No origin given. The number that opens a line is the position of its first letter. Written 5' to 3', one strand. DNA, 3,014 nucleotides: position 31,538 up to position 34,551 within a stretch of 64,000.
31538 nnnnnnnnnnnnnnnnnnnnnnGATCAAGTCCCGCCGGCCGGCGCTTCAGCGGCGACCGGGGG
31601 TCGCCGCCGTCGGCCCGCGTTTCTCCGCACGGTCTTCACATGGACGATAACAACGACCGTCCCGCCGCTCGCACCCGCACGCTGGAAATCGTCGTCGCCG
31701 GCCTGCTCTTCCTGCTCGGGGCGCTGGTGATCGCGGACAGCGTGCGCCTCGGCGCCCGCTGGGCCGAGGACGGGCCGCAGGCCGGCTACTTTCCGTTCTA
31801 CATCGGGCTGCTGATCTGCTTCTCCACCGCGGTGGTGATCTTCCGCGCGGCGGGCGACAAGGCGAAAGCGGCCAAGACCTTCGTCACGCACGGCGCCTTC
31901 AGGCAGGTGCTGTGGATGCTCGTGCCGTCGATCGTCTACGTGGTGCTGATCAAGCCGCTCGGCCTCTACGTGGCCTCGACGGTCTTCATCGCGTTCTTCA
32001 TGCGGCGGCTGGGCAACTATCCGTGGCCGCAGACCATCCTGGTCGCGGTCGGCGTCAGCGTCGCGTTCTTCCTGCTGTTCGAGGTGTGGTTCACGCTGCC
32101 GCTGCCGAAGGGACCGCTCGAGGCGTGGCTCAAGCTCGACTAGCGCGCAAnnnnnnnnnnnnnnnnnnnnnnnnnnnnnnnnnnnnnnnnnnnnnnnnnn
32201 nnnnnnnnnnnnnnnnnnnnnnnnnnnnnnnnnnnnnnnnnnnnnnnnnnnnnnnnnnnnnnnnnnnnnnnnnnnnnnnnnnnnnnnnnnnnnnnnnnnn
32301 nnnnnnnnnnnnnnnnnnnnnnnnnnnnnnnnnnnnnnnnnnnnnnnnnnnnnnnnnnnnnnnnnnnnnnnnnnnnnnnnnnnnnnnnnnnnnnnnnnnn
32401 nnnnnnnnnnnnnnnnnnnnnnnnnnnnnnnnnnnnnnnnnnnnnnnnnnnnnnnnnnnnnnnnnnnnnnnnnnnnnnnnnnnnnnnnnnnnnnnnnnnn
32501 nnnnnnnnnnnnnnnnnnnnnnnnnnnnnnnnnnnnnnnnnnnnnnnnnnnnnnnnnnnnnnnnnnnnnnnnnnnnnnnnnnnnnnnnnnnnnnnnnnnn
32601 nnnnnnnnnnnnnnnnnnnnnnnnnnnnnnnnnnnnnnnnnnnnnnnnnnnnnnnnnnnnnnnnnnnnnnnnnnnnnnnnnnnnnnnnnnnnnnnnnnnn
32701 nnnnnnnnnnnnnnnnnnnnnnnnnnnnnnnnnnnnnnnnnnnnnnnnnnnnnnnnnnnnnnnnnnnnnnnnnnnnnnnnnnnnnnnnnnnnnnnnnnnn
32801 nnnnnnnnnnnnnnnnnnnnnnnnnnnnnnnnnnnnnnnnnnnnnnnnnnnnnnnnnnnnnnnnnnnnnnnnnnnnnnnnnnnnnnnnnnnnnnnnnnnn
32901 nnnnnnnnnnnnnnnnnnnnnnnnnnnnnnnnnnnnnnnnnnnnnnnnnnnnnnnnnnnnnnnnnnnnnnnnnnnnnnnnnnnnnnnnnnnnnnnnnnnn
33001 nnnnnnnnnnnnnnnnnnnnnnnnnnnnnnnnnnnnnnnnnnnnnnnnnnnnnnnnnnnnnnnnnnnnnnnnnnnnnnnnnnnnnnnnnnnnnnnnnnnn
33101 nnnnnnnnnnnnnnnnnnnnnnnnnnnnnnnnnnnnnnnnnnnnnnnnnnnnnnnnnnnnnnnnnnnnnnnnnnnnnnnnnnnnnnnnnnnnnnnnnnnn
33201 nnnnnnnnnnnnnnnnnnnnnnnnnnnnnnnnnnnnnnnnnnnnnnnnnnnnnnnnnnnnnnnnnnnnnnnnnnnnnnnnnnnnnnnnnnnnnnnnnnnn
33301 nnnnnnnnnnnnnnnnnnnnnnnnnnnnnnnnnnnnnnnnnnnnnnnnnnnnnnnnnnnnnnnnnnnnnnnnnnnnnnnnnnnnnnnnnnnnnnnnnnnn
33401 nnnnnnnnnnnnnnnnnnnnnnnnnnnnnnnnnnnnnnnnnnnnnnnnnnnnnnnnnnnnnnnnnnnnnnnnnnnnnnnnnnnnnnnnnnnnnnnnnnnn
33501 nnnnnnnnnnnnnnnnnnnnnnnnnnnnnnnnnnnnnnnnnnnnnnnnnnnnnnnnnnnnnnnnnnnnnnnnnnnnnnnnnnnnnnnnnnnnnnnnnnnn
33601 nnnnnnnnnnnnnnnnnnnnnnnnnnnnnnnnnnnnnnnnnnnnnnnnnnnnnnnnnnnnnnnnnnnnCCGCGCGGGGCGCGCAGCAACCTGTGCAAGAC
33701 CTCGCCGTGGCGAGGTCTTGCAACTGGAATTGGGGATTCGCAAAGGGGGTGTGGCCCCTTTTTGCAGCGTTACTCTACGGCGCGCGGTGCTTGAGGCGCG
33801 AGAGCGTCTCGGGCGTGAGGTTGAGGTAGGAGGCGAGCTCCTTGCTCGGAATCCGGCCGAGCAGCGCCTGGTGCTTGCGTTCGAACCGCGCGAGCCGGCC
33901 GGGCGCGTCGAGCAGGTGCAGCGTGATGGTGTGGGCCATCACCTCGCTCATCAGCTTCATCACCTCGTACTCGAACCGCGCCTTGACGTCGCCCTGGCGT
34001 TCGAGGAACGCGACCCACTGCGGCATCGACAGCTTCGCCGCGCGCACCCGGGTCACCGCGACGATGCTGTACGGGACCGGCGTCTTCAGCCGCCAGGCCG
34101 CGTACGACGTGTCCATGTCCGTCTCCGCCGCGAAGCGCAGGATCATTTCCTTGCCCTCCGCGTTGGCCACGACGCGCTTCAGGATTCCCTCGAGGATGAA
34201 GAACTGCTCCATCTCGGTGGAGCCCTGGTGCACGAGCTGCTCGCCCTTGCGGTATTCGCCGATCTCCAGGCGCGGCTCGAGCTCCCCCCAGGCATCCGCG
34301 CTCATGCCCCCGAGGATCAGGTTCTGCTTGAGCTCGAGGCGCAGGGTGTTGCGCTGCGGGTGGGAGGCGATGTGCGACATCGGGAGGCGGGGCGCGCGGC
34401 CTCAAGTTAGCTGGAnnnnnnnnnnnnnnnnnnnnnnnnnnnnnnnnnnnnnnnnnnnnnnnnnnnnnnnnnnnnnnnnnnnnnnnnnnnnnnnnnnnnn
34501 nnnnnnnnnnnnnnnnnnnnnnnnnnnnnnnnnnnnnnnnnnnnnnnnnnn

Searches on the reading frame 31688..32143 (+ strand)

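Call 10: search_protein_families(library=pfam, proteins=[window:31688-32143:+], max_evalue=0.001)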
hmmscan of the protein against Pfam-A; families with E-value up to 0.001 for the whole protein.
window:31688-32143:+ (151 aa): 1 family
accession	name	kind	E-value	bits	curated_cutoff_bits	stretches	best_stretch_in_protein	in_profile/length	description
PF07331.16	TctB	-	2.6e-22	79.9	29.1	1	2-140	2-137/137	Tripartite tricarboxylate transporter TctB family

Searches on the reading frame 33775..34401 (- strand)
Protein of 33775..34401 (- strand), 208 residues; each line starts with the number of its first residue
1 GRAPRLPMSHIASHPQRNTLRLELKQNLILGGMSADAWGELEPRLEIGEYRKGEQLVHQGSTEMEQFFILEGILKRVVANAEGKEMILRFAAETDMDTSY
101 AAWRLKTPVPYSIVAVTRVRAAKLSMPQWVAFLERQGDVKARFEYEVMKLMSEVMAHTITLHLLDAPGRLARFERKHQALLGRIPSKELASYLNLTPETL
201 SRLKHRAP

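Call 10: search_protein_families(library=pfam, proteins=[window:33775-34401:-], max_evalue=0.001)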
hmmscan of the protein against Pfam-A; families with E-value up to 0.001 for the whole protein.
window:33775-34401:- (208 aa): 1 family
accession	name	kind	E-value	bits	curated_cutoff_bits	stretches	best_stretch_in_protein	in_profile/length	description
PF00027.35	cNMP_binding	-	3.9e-09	36.8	27.5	1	49-135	3-88/89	Cyclic nucleotide-binding domain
